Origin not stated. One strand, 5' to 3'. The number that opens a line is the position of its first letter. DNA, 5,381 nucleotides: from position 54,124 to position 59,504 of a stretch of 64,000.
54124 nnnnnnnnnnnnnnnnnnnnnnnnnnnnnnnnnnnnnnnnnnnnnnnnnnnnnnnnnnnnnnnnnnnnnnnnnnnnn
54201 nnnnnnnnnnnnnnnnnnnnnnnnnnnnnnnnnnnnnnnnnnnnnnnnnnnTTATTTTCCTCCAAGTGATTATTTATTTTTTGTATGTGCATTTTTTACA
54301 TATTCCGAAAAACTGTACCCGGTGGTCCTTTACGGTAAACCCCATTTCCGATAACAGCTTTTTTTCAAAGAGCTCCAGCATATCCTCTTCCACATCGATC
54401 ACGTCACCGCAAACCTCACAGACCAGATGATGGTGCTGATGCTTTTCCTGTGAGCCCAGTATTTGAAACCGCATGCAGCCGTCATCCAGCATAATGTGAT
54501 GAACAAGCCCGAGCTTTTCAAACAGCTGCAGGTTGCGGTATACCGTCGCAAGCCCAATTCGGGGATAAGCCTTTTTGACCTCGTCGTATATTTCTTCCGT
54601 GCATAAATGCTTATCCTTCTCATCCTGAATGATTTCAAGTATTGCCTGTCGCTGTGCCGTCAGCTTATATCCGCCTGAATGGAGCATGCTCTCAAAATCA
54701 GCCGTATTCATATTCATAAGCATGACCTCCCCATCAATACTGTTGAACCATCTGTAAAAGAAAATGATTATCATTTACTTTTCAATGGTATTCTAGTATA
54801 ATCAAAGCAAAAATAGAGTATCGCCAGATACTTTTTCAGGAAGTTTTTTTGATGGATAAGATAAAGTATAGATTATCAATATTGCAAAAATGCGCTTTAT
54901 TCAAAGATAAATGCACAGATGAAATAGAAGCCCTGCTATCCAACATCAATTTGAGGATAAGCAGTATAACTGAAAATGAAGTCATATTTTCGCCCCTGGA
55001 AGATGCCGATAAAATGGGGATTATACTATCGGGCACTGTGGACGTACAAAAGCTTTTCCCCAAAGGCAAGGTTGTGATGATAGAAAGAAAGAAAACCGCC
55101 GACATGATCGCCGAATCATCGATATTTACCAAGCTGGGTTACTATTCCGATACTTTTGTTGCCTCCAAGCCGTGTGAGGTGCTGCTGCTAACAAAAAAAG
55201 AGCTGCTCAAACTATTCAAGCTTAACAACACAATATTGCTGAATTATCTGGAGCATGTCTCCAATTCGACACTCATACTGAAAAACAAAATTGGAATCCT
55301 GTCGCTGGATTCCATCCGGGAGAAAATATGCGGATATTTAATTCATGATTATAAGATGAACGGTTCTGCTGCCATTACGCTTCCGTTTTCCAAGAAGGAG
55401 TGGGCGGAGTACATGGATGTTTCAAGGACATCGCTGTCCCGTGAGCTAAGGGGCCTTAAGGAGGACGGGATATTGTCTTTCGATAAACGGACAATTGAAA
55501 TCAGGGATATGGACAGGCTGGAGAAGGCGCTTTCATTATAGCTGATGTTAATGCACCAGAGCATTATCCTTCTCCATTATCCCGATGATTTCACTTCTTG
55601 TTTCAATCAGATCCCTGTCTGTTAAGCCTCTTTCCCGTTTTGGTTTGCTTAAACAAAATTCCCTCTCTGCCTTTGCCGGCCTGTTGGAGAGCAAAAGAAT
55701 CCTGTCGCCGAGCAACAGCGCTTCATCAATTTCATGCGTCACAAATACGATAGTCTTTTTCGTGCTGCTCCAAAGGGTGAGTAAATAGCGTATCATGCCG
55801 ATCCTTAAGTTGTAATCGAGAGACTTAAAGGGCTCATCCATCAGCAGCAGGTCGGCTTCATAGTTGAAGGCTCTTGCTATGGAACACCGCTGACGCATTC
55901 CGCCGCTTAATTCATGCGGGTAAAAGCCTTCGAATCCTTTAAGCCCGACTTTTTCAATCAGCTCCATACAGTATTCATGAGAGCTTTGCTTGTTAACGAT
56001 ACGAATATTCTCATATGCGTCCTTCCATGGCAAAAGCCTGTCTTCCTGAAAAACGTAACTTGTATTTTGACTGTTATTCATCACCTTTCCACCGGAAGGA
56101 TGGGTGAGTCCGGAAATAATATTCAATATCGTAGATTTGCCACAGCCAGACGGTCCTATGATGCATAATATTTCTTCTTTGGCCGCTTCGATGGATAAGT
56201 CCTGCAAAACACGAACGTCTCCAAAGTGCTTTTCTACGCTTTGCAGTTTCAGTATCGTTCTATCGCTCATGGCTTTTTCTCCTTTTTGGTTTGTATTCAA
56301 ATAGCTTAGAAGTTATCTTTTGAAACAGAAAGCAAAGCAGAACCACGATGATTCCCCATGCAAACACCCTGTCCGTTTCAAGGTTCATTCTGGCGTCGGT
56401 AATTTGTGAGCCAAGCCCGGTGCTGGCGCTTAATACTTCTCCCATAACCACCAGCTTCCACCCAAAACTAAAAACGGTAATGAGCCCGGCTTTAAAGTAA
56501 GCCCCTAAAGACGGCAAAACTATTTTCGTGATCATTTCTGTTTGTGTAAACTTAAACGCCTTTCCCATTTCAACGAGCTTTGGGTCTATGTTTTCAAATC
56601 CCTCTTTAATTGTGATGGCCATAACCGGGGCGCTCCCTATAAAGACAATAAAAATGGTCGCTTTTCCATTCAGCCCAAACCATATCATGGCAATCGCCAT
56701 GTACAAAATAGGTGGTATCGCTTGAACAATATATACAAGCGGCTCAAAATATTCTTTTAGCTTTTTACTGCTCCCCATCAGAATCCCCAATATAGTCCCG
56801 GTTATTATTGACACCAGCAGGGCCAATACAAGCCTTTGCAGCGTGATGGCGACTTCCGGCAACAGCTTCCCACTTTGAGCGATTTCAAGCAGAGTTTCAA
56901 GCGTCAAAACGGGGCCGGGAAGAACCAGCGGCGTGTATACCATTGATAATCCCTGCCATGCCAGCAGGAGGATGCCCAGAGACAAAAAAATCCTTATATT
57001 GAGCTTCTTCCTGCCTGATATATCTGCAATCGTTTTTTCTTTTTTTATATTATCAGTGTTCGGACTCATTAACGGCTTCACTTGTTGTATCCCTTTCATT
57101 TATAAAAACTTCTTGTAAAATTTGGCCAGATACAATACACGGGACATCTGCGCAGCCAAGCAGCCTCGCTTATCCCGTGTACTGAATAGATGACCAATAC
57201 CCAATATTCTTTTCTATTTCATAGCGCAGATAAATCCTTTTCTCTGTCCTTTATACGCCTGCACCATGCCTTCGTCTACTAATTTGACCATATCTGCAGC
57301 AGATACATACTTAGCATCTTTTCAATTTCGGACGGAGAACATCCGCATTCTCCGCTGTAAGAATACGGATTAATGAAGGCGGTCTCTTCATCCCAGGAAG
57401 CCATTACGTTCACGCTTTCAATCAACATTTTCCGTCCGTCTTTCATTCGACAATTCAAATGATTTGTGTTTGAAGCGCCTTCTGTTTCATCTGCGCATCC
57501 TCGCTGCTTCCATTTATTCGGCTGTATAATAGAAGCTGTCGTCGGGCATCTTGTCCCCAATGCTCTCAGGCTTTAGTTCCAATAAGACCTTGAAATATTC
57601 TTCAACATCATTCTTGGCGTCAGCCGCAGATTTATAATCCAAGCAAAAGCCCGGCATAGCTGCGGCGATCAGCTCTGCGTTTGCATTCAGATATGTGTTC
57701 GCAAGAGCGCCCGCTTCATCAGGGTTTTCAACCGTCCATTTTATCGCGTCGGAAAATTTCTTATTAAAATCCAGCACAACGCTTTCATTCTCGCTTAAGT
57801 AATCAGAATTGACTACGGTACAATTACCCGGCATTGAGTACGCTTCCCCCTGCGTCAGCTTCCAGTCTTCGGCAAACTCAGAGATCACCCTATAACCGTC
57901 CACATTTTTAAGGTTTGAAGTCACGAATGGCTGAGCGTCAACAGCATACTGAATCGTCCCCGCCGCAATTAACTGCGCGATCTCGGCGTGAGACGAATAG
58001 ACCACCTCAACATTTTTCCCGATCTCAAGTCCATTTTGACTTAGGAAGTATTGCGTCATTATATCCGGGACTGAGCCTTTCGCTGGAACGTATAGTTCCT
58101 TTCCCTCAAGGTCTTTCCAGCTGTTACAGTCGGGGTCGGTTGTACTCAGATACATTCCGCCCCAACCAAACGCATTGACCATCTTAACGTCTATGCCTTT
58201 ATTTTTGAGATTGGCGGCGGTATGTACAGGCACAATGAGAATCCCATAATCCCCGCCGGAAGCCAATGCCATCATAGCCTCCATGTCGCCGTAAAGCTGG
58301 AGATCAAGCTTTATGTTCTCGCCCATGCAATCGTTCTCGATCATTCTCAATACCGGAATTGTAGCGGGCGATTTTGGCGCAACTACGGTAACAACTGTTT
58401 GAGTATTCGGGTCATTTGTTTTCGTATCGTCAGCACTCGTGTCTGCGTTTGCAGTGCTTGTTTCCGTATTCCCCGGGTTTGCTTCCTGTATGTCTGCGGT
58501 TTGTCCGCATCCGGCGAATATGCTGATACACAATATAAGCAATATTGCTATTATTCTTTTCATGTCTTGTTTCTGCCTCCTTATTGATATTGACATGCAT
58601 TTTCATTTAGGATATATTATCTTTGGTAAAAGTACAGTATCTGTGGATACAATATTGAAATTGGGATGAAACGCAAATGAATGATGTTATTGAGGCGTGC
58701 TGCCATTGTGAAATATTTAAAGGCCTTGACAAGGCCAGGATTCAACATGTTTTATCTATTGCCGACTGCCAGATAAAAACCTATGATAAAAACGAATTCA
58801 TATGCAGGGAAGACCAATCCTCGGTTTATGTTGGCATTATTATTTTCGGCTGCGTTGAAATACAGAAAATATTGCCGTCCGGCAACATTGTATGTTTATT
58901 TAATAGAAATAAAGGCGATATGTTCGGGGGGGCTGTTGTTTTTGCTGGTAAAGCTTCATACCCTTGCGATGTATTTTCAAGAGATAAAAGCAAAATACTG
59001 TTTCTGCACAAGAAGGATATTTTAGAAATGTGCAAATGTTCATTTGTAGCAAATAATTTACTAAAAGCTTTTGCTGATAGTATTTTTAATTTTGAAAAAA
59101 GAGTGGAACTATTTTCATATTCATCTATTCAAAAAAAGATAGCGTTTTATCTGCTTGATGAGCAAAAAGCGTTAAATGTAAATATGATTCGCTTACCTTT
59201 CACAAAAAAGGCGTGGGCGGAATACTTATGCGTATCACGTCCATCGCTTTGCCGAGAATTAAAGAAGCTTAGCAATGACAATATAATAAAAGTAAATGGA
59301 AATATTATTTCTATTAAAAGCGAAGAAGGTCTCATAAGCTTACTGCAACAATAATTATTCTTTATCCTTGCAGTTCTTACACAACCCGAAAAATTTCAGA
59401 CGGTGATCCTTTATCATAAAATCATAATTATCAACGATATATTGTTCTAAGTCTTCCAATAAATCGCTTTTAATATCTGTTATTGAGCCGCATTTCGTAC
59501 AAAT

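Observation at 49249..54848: Element-borne operon: Fur, a 1330-aa self-contained activase/dehydratase-like fusion, a His/Cys-rich SAM methyltransferase, and DtxR/MntR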

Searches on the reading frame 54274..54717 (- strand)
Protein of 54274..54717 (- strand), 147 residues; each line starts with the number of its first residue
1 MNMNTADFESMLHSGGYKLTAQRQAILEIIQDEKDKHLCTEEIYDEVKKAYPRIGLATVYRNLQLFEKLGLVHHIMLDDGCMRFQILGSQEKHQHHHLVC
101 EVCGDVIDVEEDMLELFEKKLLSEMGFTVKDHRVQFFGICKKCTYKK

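Call 3: search_protein_families(library=pfam, proteins=[window:54274-54717:-], max_evalue=0.01)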
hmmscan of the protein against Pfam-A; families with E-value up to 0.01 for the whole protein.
window:54274-54717:- (147 aa): 1 family
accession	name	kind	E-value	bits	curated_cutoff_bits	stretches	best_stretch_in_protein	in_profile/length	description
PF01475.25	FUR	-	1.2e-36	125.9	23.1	1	16-136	3-120/121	Ferric uptake regulator family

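Call 4: search_protein_families(library=ncbifam, proteins=[window:54274-54717:-], max_evalue=0.01)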
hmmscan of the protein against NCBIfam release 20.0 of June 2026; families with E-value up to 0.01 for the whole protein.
window:54274-54717:- (147 aa): 11 families
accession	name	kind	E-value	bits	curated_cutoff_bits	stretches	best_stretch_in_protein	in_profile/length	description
NF051892.1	TransRegFurBacil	equivalog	6.1e-45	152.9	220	1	7-146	7-146/149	ferric iron uptake transcriptional regulator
NF052545.1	TransRegPerRClab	equivalog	3.2e-28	98.5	180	1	8-145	4-136/138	transcriptional regulator PerR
NF006999.0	PRK09462.1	equivalog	5.6e-24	84.4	146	1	7-143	3-136/148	ferric iron uptake transcriptional regulator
NF047406.1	TransRegPerRTherm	equivalog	1.5e-22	80.2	200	1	18-145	5-127/130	manganese-dependent transcriptional regulator PerR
NF051891.1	TransRegFurHelico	equivalog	1.4e-18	67.2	200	1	11-144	17-146/148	ferric iron uptake transcriptional regulator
NF045678.1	TransRegIrrA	equivalog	8.8e-18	64.5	150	1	4-116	5-113/138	iron response transcriptional regulator IrrA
NF047462.1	FUR_perox_PerRA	exception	5.2e-15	56.2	200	1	9-126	9-119/142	peroxide-responsive transcriptional repressor PerRA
NF045677.1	FeRespRegIrr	equivalog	5.6e-15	55.6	170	1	10-116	2-104/127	Fur family transcriptional regulator Irr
NF008646.0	PRK11639.1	equivalog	1.9e-13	50.4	167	1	8-144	13-147/171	zinc uptake transcriptional repressor Zur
NF047461.1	FUR_perox_PerRB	exception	3.9e-07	30.1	250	1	5-124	14-128/143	peroxide-responsive transcriptional repressor PerRB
NF001680.0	PRK00441.1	equivalog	0.0044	17.1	184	1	23-111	6-88/150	arginine repressor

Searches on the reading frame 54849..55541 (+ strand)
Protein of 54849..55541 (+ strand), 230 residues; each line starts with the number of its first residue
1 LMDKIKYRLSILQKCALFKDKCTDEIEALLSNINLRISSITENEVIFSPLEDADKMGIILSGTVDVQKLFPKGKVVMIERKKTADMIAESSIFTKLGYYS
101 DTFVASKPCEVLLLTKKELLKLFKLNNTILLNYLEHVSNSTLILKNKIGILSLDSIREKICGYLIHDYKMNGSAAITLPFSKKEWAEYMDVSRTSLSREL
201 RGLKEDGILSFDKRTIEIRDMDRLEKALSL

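Call 3: search_protein_families(library=pfam, proteins=[window:54849-55541:+], max_evalue=0.01)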
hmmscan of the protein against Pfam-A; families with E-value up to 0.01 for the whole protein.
window:54849-55541:+ (230 aa): 2 families
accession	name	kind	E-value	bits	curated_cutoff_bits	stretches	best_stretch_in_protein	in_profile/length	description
PF13545.12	HTH_Crp_2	-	5.1e-14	52.4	27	1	158-226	1-69/70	Crp-like helix-turn-helix domain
PF00027.35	cNMP_binding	-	7.8e-12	45.5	27.5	1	40-124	4-87/89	Cyclic nucleotide-binding domain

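Call 4: search_protein_families(library=ncbifam, proteins=[window:54849-55541:+], max_evalue=0.01)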
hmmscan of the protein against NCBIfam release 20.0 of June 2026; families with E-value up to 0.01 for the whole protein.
window:54849-55541:+ (230 aa): 7 families
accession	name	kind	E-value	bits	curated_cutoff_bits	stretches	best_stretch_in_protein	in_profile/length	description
NF006901.0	PRK09392.1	equivalog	7.4e-08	32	211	1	16-226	13-219/236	transcriptional activator FtrB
NF008732.0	PRK11753.1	equivalog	9.3e-08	31.8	266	1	16-218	6-210/214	cAMP-activated global transcriptional regulator CRP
NF050806.1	TransRegFixKCaul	equivalog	1.2e-06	27.9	300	1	40-226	28-212/215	transcriptional regulator FixK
NF045989.1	TransRegFnrLRhodb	equivalog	1.8e-06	27.4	300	1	166-225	172-232/245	transcriptional regulator FnrL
TIGR03697.1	NtcA_cyano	equivalog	9.9e-06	25.4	244.95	1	45-226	3-190/193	global nitrogen regulator NtcA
NF052518.1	TransRegLdrP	equivalog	0.0013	18.8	300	0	41-226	5-186/195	transcriptional regulator LdrP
NF041163.2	encap_f2b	equivalog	0.0086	15.2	400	0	35-141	95-200/450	family 2B encapsulin nanocompartment shell protein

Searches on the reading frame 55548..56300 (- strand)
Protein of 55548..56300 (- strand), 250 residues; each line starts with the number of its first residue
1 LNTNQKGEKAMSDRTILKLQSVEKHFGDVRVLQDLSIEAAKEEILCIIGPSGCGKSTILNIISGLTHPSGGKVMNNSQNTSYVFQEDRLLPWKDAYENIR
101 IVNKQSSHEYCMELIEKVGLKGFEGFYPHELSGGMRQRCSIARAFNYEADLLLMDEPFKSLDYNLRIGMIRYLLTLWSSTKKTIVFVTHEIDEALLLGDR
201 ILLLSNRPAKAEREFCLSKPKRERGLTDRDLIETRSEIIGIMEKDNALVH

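Call 3: search_protein_families(library=pfam, proteins=[window:55548-56300:-], max_evalue=0.01)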
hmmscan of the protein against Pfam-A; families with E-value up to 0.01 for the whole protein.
window:55548-56300:- (250 aa): 13 families
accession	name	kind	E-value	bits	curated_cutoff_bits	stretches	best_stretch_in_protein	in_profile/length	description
PF00005.33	ABC_tran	-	2.8e-28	99.7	25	1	32-158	1-136/137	ABC transporter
PF03215.21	Rad17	-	8.3e-07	29.6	23.8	1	31-87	34-90/186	Rad17 P-loop domain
PF13304.12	AAA_21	-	2.2e-06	28.4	27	0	44-65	1-22/304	AAA domain, putative AbiEii toxin, Type IV TA system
PF13476.12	AAA_23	-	2.1e-05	25.7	27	1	30-103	8-79/201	AAA domain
PF13401.12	AAA_22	-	3.5e-05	24.5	27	1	42-187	5-121/130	AAA domain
PF03193.22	RsgA_GTPase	-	0.00027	21.2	30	1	38-74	102-138/174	RsgA GTPase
PF13555.12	AAA_29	-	0.00067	19.8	27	1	37-75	17-55/61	P-loop containing region of AAA domain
PF13175.12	AAA_15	-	0.00071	19.7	32.1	1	32-68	14-49/374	AAA ATPase domain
PF13238.12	AAA_18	-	0.0022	18.9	29.4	1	46-109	2-58/128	AAA domain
PF02463.25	SMC_N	-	0.0041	17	40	0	38-63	20-45/220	RecF/RecN/SMC N terminal domain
PF07728.20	AAA_5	-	0.0042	17.5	22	1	45-82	2-39/139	AAA domain (dynein-related subfamily)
PF20703.3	nSTAND1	-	0.0073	16.4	27.1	1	24-60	15-51/379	Novel STAND NTPase 1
PF25199.1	nSTAND_NTPase5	-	0.0088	16.3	34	0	14-75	17-75/145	Novel STAND NTPase 5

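Call 31: search_protein_families(library=ncbifam, proteins=[window:55548-56300:-], max_evalue=0.0001)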
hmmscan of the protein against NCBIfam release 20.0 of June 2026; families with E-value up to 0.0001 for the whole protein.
window:55548-56300:- (250 aa): 182 families (the best 25 are shown)
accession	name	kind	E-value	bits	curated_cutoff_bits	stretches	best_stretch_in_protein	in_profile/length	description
NF008421.0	PRK11248.1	equivalog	8.8e-47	159.7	357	1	17-218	2-216/255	taurine ABC transporter ATP-binding subunit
NF040729.1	ABC_ATP_SaoA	equivalog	3e-44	151.3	360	1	22-242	7-243/248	ABC transporter ATP-binding protein SaoA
TIGR01186.1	proV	subfamily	1.1e-43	149.8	326.6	1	27-206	4-205/363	betaine/proline/choline family ABC transporter ATP-binding protein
NF008420.0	PRK11247.1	equivalog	4.9e-43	147.1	395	1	11-223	7-226/257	aliphatic sulfonates ABC transporter ATP-binding protein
TIGR01184.1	ntrCD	subfamily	2.9e-42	144.8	291.8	1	32-212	1-196/230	nitrate ABC transporter ATP-binding protein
TIGR03265.1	PhnT2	equivalog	1.3e-40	139.7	457.7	1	15-205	3-209/353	putative 2-aminoethylphosphonate ABC transporter ATP-binding protein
NF006987.0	PRK09452.1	equivalog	1.9e-40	138.7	482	1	5-206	6-223/378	spermidine/putrescine ABC transporter ATP-binding protein PotA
NF043075.1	MMSYN1_0197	equivalog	5.9e-40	137.2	550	1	16-205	2-207/341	spermidine/putrescine ABC transporter ATP-binding protein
TIGR03415.1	ABC_choXWV_ATP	equivalog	1.4e-39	136.2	483.75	2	78-204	106-238/382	choline ABC transporter ATP-binding protein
TIGR00968.1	3a0106s01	subfamily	2.1e-37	128.9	342.75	1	19-206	3-206/237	sulfate ABC transporter ATP-binding protein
NF008105.0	PRK10851.1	equivalog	4e-35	121.2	502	1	18-206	4-212/362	sulfate/thiosulfate ABC transporter ATP-binding protein CysA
NF040840.2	tungstate_WtpC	equivalog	5.7e-35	121.2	440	1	17-206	2-206/347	tungstate ABC transporter ATP-binding protein WtpC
NF008355.0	PRK11144.1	equivalog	1.2e-34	119.9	434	1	22-208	6-206/353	molybdenum ABC transporter ATP-binding protein ModC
TIGR02142.1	modC_ABC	equivalog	4e-34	118.4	285.05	1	22-207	5-208/353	molybdenum ABC transporter ATP-binding protein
TIGR03258.1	PhnT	equivalog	1.3e-33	116.5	499.15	1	18-206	10-215/359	2-aminoethylphosphonate ABC transport system ATP-binding subunit PhnT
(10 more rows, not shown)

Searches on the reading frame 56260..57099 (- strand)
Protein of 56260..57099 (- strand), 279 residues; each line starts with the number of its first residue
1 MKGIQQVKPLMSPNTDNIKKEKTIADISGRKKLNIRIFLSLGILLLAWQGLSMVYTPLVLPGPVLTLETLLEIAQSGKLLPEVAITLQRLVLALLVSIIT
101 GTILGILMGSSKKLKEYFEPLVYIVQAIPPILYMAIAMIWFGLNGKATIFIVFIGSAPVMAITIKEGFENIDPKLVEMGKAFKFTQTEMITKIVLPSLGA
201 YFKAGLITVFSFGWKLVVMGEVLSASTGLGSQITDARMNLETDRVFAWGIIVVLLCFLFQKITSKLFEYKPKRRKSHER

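Call 3: search_protein_families(library=pfam, proteins=[window:56260-57099:-], max_evalue=0.01)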
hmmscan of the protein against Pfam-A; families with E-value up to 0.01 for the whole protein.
window:56260-57099:- (279 aa): 1 family
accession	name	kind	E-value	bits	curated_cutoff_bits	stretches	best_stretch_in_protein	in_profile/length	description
PF00528.27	BPD_transp_1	-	2.2e-22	80.1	26.4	1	101-259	1-171/184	Binding-protein-dependent transport system inner membrane component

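Call 31: search_protein_families(library=ncbifam, proteins=[window:56260-57099:-], max_evalue=0.0001)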
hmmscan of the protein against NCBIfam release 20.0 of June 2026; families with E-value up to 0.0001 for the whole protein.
window:56260-57099:- (279 aa): 7 families
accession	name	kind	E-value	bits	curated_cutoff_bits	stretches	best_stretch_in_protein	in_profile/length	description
NF040733.1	ABC_perm_U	equivalog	5.5e-32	111.2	295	1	32-265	6-240/251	ABC transporter permease subunit SaoP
NF007545.0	PRK10160.1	equivalog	1.6e-24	86.8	342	1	25-259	16-256/275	taurine ABC transporter permease TauC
NF008470.0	PRK11365.1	equivalog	3e-22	79.3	347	1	37-268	15-246/263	aliphatic sulfonate ABC transporter permease SsuC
TIGR01183.1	ntrB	equivalog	5.4e-22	78.5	209.05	1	80-246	16-182/202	nitrate ABC transporter permease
TIGR03416.1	ABC_choXWV_perm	equivalog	3e-16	59.7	363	1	64-262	70-266/267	choline ABC transporter permease subunit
NF008196.0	PRK10952.1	equivalog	1.5e-11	43.8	439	1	64-268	128-330/356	glycine betaine/L-proline ABC transporter permease ProW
TIGR01097.1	PhnE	equivalog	1.3e-06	28.1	216.7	1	73-264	51-245/252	phosphonate ABC transporter, permease protein PhnE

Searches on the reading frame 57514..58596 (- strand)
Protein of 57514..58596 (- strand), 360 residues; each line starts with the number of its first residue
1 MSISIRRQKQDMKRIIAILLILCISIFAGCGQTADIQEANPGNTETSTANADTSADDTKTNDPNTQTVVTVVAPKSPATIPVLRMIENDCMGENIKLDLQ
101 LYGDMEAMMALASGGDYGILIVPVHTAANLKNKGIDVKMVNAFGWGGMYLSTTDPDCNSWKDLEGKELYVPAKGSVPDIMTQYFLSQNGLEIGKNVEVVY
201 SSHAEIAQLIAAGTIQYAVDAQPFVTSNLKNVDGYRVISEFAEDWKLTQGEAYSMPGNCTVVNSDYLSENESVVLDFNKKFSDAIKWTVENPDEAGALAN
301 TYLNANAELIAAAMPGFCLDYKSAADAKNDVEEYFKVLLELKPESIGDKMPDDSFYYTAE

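Call 19: search_protein_families(library=pfam, proteins=[window:57514-58596:-], max_evalue=0.001)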
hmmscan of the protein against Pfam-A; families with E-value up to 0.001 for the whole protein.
window:57514-58596:- (360 aa): 3 families
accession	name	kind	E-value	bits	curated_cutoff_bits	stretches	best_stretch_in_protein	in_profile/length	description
PF09084.16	NMT1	-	4e-08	33.9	20.5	1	94-295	20-216/216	NMT1/THI5 like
PF12974.12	Phosphonate-bd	-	1.7e-06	28.1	27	1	83-219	20-161/242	ABC transporter, phosphonate, periplasmic substrate-binding protein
PF13379.11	NMT1_2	-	2.7e-06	27.8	24.7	1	108-299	67-248/252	NMT1-like family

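Call 31: search_protein_families(library=ncbifam, proteins=[window:57514-58596:-], max_evalue=0.0001)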
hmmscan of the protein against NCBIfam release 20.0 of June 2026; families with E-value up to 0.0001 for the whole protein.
window:57514-58596:- (360 aa): 1 family
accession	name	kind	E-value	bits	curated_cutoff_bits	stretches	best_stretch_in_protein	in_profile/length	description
TIGR01728.1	SsuA_fam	subfamily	2.4e-12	46.7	163.5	1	128-304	63-232/290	aliphatic sulfonate ABC transporter substrate-binding protein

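Call 90: search_solved_structures(query=window:57514-58563:-, max_evalue=1, show_alignments=0)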
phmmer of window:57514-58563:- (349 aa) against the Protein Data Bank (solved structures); distinct sequences matched with E-value up to 1: 7.
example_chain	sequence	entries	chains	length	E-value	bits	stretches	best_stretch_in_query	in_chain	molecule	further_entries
3hn0_A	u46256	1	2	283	3.7e-20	75.7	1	55-344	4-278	Nitrate transport protein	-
6h30_A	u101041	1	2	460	0.025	17.1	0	139-219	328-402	Glutamine ABC transporter permease and substrate binding protein protein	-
3qsl_A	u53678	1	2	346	0.038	16.5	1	144-297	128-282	Putative exported protein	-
6tad_A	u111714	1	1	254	0.1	15.1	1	5-65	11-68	SLT domain-containing protein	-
6ta9_A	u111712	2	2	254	0.1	15.1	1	5-65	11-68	SLT domain-containing protein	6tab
6taf_A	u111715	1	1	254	0.1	15.1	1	5-65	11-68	SLT domain-containing protein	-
3ix1_A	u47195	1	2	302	0.19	14.2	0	250-295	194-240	N-formyl-4-amino-5-aminomethyl-2-methylpyrimidine binding protein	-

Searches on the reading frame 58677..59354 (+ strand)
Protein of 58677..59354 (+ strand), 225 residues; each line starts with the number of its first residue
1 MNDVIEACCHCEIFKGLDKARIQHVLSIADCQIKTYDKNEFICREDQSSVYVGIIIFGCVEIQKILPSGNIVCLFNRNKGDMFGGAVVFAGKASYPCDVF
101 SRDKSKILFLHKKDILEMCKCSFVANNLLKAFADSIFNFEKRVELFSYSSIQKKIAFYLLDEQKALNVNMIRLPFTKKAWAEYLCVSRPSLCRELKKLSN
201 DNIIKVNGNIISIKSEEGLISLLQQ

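Call 19: search_protein_families(library=pfam, proteins=[window:58677-59354:+], max_evalue=0.001)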
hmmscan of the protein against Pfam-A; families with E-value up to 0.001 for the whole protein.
window:58677-59354:+ (225 aa): 2 families
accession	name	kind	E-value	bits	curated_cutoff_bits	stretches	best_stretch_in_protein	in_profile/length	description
PF00027.35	cNMP_binding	-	1.7e-11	44.4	27.5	1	34-120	2-87/89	Cyclic nucleotide-binding domain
PF13545.12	HTH_Crp_2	-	4.6e-11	42.9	27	1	154-220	2-68/70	Crp-like helix-turn-helix domain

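Call 31: search_protein_families(library=ncbifam, proteins=[window:58677-59354:+], max_evalue=0.0001)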
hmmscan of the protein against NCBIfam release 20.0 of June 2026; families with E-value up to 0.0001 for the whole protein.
window:58677-59354:+ (225 aa): 4 families
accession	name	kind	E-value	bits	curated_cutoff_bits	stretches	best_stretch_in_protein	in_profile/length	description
NF006901.0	PRK09392.1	equivalog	2.3e-06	27.1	211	1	147-222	145-220/236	transcriptional activator FtrB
NF050806.1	TransRegFixKCaul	equivalog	7.4e-06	25.4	300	1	21-206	13-196/215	transcriptional regulator FixK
NF008732.0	PRK11753.1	equivalog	3.6e-05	23.3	266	1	28-212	20-209/214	cAMP-activated global transcriptional regulator CRP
NF007707.0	PRK10402.1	subfamily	4.9e-05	23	180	1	29-222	29-217/226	transcriptional regulator YeiL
